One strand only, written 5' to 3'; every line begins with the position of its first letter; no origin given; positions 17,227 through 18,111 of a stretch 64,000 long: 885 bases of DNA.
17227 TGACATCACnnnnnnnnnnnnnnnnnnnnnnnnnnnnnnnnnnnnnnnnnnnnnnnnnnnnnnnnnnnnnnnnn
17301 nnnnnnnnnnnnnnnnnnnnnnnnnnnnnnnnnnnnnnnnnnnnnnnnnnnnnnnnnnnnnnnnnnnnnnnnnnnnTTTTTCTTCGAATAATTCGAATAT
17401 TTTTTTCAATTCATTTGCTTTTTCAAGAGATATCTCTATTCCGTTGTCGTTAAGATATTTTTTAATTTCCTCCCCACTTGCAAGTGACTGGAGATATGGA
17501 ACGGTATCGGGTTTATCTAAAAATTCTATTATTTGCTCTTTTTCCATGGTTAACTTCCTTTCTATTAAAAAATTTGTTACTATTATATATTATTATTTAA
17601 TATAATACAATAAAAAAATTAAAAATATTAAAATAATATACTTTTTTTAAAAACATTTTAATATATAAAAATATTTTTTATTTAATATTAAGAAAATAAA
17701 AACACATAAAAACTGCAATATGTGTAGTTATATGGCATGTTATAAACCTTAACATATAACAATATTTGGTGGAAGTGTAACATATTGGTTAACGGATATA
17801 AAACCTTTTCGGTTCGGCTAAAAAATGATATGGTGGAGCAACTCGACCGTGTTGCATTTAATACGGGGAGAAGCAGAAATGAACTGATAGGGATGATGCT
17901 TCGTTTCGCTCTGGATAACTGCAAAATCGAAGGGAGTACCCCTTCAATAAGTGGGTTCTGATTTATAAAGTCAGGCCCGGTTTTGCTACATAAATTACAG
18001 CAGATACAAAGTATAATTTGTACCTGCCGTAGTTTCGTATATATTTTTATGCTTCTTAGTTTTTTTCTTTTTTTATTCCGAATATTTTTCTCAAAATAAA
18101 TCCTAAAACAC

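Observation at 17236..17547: Nif11-type long-leader precursor with a Cys-free 30-aa core, far from the C39 transporter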

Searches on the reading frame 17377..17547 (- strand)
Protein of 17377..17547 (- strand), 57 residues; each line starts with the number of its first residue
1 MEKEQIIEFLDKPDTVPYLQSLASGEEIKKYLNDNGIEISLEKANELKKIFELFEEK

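Call 58: search_solved_structures(query=A6, max_evalue=10, show_alignments=2)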
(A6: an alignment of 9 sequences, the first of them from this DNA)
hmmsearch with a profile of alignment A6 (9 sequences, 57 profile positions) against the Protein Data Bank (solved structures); distinct sequences matched with E-value up to 10: 10.
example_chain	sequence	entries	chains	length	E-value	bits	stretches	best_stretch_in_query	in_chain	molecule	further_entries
2xig_A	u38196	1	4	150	0.035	17.3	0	4-42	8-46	FERRIC UPTAKE REGULATION PROTEIN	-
6hlt_B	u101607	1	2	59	0.25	14.6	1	13-35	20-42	Genome polyprotein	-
8skx_A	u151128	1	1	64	0.3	14.3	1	19-38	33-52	Miniprotein HHH_rd4_0518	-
6zvj_E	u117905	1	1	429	0.42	13.9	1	3-35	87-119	Eukaryotic translation initiation factor 3 subunit E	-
28zx_e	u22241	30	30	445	0.46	13.8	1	3-35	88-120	Eukaryotic translation initiation factor 3 subunit E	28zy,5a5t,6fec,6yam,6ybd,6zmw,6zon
3j8b_E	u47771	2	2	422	0.47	13.7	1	3-35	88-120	Eukaryotic translation initiation factor 3 subunit E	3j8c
6w2s_3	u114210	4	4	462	0.49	13.7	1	3-35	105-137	Eukaryotic translation initiation factor 3 subunit E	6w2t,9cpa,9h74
8hc0_B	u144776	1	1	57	0.9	12.8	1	35-54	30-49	Adhesion G-protein coupled receptor F1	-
6ii7_A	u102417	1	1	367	1.6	12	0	20-41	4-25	Adenosine deaminase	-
3oc9_A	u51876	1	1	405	2.3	11.5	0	23-41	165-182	UDP-N-acetylglucosamine pyrophosphorylase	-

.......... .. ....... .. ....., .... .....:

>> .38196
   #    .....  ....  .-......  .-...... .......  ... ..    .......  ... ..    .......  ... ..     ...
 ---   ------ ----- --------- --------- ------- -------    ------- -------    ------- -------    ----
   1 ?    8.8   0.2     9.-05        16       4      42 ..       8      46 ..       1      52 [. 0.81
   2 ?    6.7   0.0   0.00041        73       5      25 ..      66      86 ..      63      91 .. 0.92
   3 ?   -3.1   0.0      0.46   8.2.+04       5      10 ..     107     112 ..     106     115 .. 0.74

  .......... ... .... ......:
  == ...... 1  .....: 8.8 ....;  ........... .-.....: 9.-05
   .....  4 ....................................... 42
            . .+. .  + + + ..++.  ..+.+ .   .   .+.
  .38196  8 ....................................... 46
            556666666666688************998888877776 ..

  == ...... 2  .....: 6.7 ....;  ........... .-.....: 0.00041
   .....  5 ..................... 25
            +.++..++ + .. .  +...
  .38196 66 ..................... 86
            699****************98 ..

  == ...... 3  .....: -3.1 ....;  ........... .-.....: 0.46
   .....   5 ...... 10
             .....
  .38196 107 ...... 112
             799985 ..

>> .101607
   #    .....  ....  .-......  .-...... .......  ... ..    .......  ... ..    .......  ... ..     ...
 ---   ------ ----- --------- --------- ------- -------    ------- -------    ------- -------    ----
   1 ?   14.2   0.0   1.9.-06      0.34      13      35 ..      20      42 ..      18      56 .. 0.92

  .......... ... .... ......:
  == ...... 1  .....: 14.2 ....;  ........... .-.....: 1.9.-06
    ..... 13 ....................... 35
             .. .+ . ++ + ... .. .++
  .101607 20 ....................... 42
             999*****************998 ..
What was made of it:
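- Tried and rejected: PDB sequence search with the leader profile gave nothing significant (call 58).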

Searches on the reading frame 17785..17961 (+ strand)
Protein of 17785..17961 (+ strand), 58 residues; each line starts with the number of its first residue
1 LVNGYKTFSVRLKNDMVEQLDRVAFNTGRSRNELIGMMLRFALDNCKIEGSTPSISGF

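Call 18: search_protein_families(library=ncbifam, proteins=[window:17785-17961:+], max_evalue=0.001)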
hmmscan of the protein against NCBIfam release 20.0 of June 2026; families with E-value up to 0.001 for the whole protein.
window:17785-17961:+ (58 aa): 3 families
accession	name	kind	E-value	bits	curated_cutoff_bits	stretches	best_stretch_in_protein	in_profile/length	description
NF047399.1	BrnA_antitoxin_add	equivalog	4.8e-05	23.5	60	1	6-40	33-67/70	type II toxin-antitoxin system BrnA family antitoxin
NF053762.1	aCcr1_fam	equivalog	0.00028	20.7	60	1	9-35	4-30/38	aCcr1 family cell cycle regulator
NF008671.0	PRK11675.1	equivalog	0.00032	21.1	62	1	2-45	47-90/95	LexA regulated protein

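Call 67: search_protein_families(library=pfam, proteins=[window:17785-17961:+], max_evalue=0.001)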
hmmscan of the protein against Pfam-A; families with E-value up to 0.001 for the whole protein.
window:17785-17961:+ (58 aa): 1 family
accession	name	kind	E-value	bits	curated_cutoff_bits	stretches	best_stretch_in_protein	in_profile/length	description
PF01402.27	RHH_1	-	8.6e-05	22.8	20.5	1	8-44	2-38/39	Ribbon-helix-helix protein, copG family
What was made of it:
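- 17785..17961 (+): Divergent CopG-type ribbon-helix-helix gene. In this window it is 5'-truncated by a 58-bp deletion that removes the start codon and ribosome-binding site. It is a candidate regulator only. RHH_1 at 22.8 bits (call 67).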
